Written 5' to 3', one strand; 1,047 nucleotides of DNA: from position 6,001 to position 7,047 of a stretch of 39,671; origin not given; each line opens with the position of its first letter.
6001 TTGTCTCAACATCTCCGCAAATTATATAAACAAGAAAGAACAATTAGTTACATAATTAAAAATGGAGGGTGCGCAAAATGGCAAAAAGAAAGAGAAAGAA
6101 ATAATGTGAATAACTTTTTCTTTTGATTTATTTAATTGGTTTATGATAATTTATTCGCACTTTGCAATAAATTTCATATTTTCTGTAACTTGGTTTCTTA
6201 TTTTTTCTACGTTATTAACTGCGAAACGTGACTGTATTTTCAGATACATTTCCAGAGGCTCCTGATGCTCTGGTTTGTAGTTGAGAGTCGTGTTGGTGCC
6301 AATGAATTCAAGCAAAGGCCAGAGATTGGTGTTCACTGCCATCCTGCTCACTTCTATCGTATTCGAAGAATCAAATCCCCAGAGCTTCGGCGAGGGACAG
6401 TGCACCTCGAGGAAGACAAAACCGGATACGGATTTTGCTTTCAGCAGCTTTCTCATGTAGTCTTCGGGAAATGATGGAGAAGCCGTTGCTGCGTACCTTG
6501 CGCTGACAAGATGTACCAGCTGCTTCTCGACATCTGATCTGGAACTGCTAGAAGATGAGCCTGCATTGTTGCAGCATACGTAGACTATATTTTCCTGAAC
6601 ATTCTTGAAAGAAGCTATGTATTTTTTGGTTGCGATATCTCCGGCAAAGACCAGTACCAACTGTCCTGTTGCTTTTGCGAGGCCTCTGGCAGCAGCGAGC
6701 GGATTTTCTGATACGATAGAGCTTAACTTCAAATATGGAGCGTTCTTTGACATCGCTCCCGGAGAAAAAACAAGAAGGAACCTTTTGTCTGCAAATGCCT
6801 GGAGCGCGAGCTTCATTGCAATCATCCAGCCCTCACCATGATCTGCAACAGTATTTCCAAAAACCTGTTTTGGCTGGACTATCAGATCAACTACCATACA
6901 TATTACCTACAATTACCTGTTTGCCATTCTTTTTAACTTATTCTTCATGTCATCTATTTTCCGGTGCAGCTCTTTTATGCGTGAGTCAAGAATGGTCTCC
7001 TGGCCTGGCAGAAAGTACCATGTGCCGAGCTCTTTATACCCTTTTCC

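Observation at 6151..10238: Four-subunit 2-oxoacid:ferredoxin oxidoreductase that is both split and motif-degenerate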

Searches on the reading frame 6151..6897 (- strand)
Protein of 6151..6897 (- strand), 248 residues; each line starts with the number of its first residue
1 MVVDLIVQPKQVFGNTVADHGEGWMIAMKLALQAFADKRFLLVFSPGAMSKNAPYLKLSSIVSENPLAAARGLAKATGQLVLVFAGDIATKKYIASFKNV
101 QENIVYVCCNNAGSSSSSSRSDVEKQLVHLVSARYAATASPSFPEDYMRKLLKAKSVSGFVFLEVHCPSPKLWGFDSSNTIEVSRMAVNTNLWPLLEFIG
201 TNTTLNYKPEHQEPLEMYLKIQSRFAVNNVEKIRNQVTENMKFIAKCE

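Call 3: search_protein_families(library=pfam, proteins=[window:6151-6897:-], max_evalue=0.01)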
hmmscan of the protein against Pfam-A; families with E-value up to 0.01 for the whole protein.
window:6151-6897:- (248 aa): 0 families

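Call 4: search_protein_families(library=ncbifam, proteins=[window:6151-6897:-], max_evalue=0.01)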
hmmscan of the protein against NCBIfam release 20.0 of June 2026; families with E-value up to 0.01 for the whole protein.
window:6151-6897:- (248 aa): 4 families
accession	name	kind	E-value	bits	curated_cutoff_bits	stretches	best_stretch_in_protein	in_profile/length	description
NF008818.0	PRK11864.1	subfamily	7.3e-30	104.1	405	1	125-246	161-294/300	3-methyl-2-oxobutanoate dehydrogenase subunit beta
NF008819.1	PRK11865.1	equivalog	2.9e-29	102.3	405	1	133-243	176-295/300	pyruvate synthase subunit PorB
NF045792.1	OxalOxredbeta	equivalog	9.1e-24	84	590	1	133-241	189-300/311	oxalate oxidoreductase subunit beta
NF045766.1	PhenlGlyoxDHPadI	equivalog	1.9e-17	63.2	700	1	127-246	310-435/443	NADH-dependent phenylglyoxylate dehydrogenase subunit beta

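Call 13: search_solved_structures(query=window:6151-6897:-, max_evalue=1, show_alignments=3)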
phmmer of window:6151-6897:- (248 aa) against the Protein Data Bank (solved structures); distinct sequences matched with E-value up to 1: 3.
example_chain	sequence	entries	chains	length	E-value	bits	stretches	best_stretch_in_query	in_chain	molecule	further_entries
9bt4_C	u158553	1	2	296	1.9e-19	73.6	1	132-226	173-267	Pyruvate:Ferredoxin Oxidoreductase, subunit beta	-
5c4i_C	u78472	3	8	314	6.5e-16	62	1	132-233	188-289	Oxalate oxidoreductase subunit beta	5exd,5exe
3k4x_A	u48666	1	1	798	0.017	18.1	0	145-196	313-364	Proliferating cell nuclear antigen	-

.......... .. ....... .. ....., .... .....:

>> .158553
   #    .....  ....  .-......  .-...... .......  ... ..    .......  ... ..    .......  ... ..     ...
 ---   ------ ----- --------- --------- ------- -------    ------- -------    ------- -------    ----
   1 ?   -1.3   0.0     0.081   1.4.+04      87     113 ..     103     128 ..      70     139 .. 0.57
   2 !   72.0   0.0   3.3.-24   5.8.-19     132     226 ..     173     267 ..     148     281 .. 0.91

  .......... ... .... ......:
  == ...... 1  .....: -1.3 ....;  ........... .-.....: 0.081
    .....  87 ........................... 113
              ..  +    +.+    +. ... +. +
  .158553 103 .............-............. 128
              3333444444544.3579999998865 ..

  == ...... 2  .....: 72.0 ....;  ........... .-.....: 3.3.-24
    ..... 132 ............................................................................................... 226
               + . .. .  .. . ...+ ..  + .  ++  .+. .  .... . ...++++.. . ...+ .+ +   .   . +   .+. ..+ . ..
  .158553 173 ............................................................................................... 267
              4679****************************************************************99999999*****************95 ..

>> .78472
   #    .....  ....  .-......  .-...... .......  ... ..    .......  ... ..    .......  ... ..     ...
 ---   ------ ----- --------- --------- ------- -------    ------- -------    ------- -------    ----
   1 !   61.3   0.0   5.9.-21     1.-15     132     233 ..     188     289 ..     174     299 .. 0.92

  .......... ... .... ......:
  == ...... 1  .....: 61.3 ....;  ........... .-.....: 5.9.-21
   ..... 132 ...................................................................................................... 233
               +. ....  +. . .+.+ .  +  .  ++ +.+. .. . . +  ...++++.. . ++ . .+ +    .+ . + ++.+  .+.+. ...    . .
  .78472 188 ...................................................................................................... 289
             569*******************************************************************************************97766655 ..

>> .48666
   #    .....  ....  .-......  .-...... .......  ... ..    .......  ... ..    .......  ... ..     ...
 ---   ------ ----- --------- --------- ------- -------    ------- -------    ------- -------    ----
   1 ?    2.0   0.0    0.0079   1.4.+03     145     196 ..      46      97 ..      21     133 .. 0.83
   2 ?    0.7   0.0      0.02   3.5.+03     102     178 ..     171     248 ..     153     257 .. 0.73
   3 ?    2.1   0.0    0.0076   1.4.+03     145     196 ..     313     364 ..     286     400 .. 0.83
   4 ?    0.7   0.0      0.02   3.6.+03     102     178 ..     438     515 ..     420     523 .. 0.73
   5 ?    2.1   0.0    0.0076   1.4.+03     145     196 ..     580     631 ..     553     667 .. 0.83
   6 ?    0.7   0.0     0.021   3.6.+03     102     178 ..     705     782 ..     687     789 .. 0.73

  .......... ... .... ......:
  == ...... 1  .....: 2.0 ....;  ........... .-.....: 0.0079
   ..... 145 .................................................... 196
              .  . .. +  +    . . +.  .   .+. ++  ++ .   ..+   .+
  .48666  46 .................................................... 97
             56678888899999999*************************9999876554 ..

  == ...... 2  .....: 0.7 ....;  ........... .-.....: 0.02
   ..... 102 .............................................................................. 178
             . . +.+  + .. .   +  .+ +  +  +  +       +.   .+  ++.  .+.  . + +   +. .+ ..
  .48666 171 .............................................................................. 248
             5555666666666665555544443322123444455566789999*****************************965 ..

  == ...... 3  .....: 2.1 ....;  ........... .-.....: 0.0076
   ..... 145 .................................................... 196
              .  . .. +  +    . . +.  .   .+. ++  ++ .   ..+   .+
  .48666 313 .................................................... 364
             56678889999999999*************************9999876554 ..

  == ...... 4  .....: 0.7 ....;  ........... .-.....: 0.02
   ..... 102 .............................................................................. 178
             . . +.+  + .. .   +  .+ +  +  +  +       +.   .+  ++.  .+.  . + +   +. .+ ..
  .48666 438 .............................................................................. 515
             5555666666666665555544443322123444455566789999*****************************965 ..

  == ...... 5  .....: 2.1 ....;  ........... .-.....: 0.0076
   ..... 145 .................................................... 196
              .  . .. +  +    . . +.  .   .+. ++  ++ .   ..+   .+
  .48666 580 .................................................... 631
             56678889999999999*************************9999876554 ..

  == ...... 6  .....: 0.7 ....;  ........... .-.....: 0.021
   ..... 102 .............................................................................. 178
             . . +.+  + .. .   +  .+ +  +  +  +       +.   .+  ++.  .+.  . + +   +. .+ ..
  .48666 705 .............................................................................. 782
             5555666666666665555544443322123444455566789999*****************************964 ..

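Call 14: find_homologous_proteins(query=window:6151-6897:-, max_evalue=0.001)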
Query window:6151-6897:- (248 aa): 14 proteins with E <= 0.001 among 1075 candidates.
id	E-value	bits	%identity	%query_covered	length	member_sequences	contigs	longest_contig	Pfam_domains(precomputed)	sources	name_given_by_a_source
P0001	1.1e-159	547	100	100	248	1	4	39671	-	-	-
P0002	1.2e-98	347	62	99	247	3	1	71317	-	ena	-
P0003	3.0e-96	340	61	97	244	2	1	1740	-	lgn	-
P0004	7.2e-95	335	62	99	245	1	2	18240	-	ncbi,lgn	-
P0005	1.0e-94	335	59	99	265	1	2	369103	PF02775.27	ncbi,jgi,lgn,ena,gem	-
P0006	1.2e-81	292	55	99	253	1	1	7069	-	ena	-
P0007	6.5e-81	289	58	99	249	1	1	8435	-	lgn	-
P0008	6.1e-77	276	54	99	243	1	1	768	-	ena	-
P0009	7.0e-65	237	49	97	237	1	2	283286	-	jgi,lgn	jgi:hypothetical protein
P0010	2.8e-39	153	40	95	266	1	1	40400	PF02775.27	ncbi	-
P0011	5.7e-20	90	33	83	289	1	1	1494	PF02775.27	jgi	jgi:pyruvate ferredoxin oxidoreductase beta subunit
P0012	1.1e-17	83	33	88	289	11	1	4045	PF02775.27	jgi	jgi:pyruvate/2-oxoacid:ferredoxin oxidoreductase beta subunit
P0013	1.9e-15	75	31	81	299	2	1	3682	PF02775.27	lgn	-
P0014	9.7e-14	70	31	83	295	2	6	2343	PF02775.27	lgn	-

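Call 17: find_encoding_contigs(protein=P0005, flank=8000, max_places=2)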
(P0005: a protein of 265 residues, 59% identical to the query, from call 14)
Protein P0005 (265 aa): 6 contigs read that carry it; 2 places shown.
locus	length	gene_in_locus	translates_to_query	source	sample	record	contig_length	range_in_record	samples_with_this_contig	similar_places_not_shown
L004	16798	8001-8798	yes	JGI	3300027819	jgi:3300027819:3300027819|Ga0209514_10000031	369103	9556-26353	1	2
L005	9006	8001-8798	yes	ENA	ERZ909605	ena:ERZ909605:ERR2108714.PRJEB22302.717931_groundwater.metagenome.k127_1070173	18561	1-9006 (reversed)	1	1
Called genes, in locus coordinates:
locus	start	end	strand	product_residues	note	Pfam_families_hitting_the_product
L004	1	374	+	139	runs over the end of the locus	-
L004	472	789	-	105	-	PF18898:DUF5654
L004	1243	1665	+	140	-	PF00293:NUDIX, PF14815:NUDIX_4 (weak)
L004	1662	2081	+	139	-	PF00293:NUDIX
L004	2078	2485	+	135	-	PF00293:NUDIX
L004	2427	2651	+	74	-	-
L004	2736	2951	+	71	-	-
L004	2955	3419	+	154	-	PF00293:NUDIX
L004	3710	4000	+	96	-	PF05239:PRC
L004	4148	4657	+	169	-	PF01558:POR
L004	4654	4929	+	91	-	PF13237:Fer4_10 (faint), PF14697:Fer4_21 (faint), PF00037:Fer4 (weak), PF12837:Fer4_6 (weak)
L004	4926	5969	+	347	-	PF01855:POR_N, PF17147:PFOR_II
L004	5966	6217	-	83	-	-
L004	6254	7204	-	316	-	PF09924:LPG_synthase_C (weak)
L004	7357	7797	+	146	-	PF10975:DUF2802 (faint), PF02796:HTH_7 (faint), PF01527:HTH_Tnp_1 (faint), PF13384:HTH_23, PF13518:HTH_28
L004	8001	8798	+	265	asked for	PF02775:TPP_enzyme_C (faint)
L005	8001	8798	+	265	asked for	PF02775:TPP_enzyme_C (faint)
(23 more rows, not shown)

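Call 18: find_encoding_contigs(protein=P0009, flank=8000, max_places=2)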
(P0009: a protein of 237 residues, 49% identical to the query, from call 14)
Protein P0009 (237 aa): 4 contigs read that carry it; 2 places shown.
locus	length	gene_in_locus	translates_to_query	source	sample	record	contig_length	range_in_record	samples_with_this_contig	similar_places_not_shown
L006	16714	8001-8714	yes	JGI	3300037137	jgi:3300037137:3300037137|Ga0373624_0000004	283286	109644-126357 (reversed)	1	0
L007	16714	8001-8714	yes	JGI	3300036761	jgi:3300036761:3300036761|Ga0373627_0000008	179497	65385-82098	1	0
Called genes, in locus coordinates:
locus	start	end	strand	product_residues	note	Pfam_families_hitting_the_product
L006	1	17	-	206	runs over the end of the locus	PF00730:HhH-GPD, PF00633:HHH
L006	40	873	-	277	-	PF02811:PHP, PF13263:PHP_C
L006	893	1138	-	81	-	PF13459:Fer4_15, PF13370:Fer4_13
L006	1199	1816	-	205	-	PF00149:Metallophos, PF12850:Metallophos_2, PF14582:Metallophos_3 (faint)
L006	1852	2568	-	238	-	PF01930:Cas_Cas4 (weak), PF12705:PDDEXK_1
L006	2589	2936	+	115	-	-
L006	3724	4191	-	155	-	PF00293:NUDIX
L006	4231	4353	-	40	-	-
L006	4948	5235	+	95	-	PF05239:PRC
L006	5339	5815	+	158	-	PF01558:POR (weak)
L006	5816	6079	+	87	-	PF12838:Fer4_7 (faint), PF13237:Fer4_10 (faint), PF14697:Fer4_21 (weak), PF00037:Fer4 (weak), PF12837:Fer4_6 (weak)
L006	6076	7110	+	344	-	PF01855:POR_N, PF17147:PFOR_II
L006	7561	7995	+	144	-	PF13384:HTH_23 (weak), PF13518:HTH_28 (weak)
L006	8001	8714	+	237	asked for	-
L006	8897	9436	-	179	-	-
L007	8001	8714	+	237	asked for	-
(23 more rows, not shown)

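Call 19: find_encoding_contigs(protein=P0010, flank=8000, max_places=2)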
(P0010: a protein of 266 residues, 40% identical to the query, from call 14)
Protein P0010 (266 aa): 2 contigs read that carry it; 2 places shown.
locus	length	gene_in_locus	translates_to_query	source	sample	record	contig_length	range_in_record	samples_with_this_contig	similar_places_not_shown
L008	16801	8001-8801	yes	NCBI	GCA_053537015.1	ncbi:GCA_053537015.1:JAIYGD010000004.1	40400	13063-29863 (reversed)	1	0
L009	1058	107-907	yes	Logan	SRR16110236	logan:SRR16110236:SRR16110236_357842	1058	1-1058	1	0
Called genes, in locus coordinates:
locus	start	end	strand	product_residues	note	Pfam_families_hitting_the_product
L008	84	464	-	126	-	PF08753:NikR_C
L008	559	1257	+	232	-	PF02535:Zip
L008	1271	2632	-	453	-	PF01580:FtsK_SpoIIIE (faint), PF01935:DUF87, PF05872:HerA_C (faint), PF10412:TrwB_AAD_bind (faint), PF13401:AAA_22 (faint)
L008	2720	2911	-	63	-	-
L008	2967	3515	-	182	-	-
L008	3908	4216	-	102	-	PF18898:DUF5654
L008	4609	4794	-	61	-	-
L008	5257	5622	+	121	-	PF05239:PRC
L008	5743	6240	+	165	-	PF01558:POR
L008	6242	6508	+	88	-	PF12837:Fer4_6 (faint)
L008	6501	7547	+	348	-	PF01855:POR_N, PF17147:PFOR_II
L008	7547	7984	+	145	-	-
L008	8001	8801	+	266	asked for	PF02775:TPP_enzyme_C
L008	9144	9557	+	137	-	PF07705:CARDB (weak)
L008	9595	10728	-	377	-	PF00438:S-AdoMet_synt_N, PF02772:S-AdoMet_synt_M, PF02773:S-AdoMet_synt_C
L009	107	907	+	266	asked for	PF02775:TPP_enzyme_C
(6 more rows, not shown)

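Call 20: find_encoding_contigs(protein=P0002, flank=6000, max_places=1)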
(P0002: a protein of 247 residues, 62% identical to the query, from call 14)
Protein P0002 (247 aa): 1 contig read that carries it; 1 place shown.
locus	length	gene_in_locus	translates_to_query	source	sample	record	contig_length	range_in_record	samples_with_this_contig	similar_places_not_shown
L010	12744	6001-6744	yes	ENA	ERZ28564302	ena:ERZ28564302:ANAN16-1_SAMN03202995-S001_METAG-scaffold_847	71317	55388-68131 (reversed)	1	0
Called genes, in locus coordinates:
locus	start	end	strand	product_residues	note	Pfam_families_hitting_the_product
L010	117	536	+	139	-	PF00293:NUDIX, PF14815:NUDIX_4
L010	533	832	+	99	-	-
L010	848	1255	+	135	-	PF00293:NUDIX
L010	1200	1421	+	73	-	-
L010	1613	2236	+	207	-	-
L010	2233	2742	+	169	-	-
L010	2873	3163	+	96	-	PF05239:PRC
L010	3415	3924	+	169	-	PF01558:POR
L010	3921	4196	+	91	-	PF13237:Fer4_10 (faint), PF14697:Fer4_21 (weak), PF00037:Fer4 (weak), PF12837:Fer4_6 (weak)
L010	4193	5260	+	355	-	-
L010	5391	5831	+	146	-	PF01527:HTH_Tnp_1 (faint), PF10975:DUF2802 (faint), PF13384:HTH_23 (weak), PF13518:HTH_28 (weak)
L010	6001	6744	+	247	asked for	-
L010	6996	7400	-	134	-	-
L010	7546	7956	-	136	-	PF07705:CARDB (weak)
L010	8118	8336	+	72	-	-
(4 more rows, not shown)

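Call 21: find_encoding_contigs(protein=P0004, flank=6000, max_places=1)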
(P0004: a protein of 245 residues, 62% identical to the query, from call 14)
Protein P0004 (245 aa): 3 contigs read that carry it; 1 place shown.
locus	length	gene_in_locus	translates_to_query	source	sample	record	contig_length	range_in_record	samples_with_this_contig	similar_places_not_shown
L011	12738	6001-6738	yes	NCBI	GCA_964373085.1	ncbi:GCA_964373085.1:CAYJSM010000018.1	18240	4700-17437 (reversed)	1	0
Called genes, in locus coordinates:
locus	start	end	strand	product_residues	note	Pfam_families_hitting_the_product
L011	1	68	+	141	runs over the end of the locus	PF00293:NUDIX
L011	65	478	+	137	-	PF00293:NUDIX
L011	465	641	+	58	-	-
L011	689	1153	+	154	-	PF00293:NUDIX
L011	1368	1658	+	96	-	PF05239:PRC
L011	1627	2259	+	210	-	-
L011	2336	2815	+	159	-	PF01558:POR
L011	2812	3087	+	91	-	PF12838:Fer4_7 (faint), PF13237:Fer4_10 (faint), PF14697:Fer4_21 (faint), PF00037:Fer4 (weak), PF12837:Fer4_6 (weak)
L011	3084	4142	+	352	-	PF01855:POR_N, PF17147:PFOR_II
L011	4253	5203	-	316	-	PF09924:LPG_synthase_C (weak)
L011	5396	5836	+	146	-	PF10975:DUF2802 (faint), PF01527:HTH_Tnp_1 (faint), PF02796:HTH_7 (weak), PF13384:HTH_23 (weak), PF13518:HTH_28 (weak)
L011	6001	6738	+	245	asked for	-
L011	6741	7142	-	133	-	-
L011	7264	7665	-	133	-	-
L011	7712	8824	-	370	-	PF00438:S-AdoMet_synt_N, PF02772:S-AdoMet_synt_M, PF02773:S-AdoMet_synt_C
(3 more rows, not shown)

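Call 83: predict_structure(alignment_id=A7)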
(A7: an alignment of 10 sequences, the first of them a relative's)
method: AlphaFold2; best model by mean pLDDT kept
length: 248 residues; sequences in the alignment: 10
mean_pLDDT: 79.8   pTM: 0.83
mean pLDDT of the five models: 79.8, 77.5, 75.3, 72.4, 69.4
residues with pLDDT >= 90: 58; 70-90: 143; 50-70: 30; < 50: 17
segments of 3 or more residues with pLDDT < 50: 1-5, 113-121
pLDDT, mean of each block of 10 residues (from residue 1): 41 68 88 90 89 82 94 94 89 84 91 41 64 76 87 90 87 81 88 82 83 81 67 81 79
secondary structure, 60 per line:
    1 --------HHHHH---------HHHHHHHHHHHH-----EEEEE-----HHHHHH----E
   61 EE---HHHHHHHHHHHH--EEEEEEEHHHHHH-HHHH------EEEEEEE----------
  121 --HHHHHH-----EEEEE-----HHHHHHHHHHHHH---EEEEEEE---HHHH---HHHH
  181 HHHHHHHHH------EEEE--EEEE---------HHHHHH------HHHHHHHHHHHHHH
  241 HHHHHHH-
elements in order: H9-13 H23-34 E40-44 H50-55 E60-62 H66-77 E80-86 H87-92 H94-97 E104-110 H123-128 E134-138 H144-156 E160-166 H170-173 H177-189 E196-199 E202-205 H215-220 H227-247

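Call 85: fold_search(model_id=the predicted structure, library=pdb)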
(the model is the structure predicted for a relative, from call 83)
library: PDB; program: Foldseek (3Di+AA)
matches with E <= 10: 1284; with E <= 0.001: 106
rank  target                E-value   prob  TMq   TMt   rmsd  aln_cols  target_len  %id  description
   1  5exe_C                4.0e-17  1.00  0.81  0.65   4.6       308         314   18  Crystal structure of oxalate oxidoreductase from Moorella thermoacetica bound with carboxy-TPP adduct (released 2015-12-30)
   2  9bt4_C                4.3e-17  1.00  0.77  0.66   4.7       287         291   23  Pyruvate:Ferredoxin Oxidoreductase from Methanosarcina acetivorans (released 2024-10-09)
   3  5exd_F                1.1e-16  1.00  0.82  0.66   4.3       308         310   18  Crystal structure of oxalate oxidoreductase from Moorella thermoacetica bound with carboxy-di-oxido-methyl-TPP (COOM-T (released 2015-12-30)
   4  5exe_F                3.0e-16  1.00  0.81  0.65   4.5       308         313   18  Crystal structure of oxalate oxidoreductase from Moorella thermoacetica bound with carboxy-TPP adduct (released 2015-12-30)
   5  5exd_I                1.1e-15  1.00  0.81  0.66   4.4       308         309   18  Crystal structure of oxalate oxidoreductase from Moorella thermoacetica bound with carboxy-di-oxido-methyl-TPP (COOM-T (released 2015-12-30)
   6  5c4i_C                1.7e-15  1.00  0.83  0.67   4.3       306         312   18  Structure of an Oxalate Oxidoreductase (released 2015-07-01)
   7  6n2n_B                2.4e-08  1.00  0.55  0.48  16.6       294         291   14  Crystal structure of 2-oxoglutarate:ferredoxin oxidoreductase from Magnetococcus marinus (released 2019-03-20)
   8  6cip_D                6.0e-08  1.00  0.70  0.16   6.0       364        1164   13  Pyruvate:ferredoxin oxidoreductase from Moorella thermoacetica with acetyl-TPP bound (released 2018-03-28)
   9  7plm_A                7.6e-08  1.00  0.73  0.17   5.9       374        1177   13  CryoEM reconstruction of pyruvate ferredoxin oxidoreductase (PFOR) in anaerobic conditions (released 2022-03-23)
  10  6cin_A                8.1e-08  1.00  0.76  0.18   3.5       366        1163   11  Crystal structure of pyruvate:ferredoxin oxidoreductase from Moorella thermoacetica (released 2018-03-28)
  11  6cio_F                8.6e-08  1.00  0.72  0.17   5.8       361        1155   13  Pyruvate:ferredoxin oxidoreductase from Moorella thermoacetica with lactyl-TPP bound (released 2018-03-28)
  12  6cin_F                1.1e-07  1.00  0.75  0.18   3.6       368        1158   12  Crystal structure of pyruvate:ferredoxin oxidoreductase from Moorella thermoacetica (released 2018-03-28)
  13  6cio_A                1.4e-07  1.00  0.71  0.17   4.4       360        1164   12  Pyruvate:ferredoxin oxidoreductase from Moorella thermoacetica with lactyl-TPP bound (released 2018-03-28)
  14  6ciq_B                1.7e-07  1.00  0.72  0.17   3.8       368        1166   11  Pyruvate:ferredoxin oxidoreductase from Moorella thermoacetica with coenzyme A bound (released 2018-03-28)
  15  8ys5_C                1.7e-07  1.00  0.56  0.52   4.3       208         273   16  Cryo-EM structure of the Helicobacter pylori OorDABC complex in the apo-form (released 2025-07-02)
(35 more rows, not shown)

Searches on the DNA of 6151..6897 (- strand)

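Call 91: search_rna_families(sources=[L010, L006], threshold=evalue, max_evalue=1)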
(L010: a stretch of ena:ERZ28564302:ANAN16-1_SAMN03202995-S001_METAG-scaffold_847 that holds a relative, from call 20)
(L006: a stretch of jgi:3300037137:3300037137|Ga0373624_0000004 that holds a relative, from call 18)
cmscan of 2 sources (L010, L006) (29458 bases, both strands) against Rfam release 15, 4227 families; matches with E-value up to 1: 3.
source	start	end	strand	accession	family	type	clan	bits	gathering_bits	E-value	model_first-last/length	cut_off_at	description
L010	1432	1557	-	RF03596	mir-5880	Gene; miRNA;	-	27.6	97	0.11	1-79/79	no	mir-5880 microRNA precursor family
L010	1432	1557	+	RF03596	mir-5880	Gene; miRNA;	-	26.9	97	0.16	1-79/79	no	mir-5880 microRNA precursor family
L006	3113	3167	-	RF00005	tRNA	Gene; tRNA;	CL00001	26.3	29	0.16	10-63/71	no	tRNA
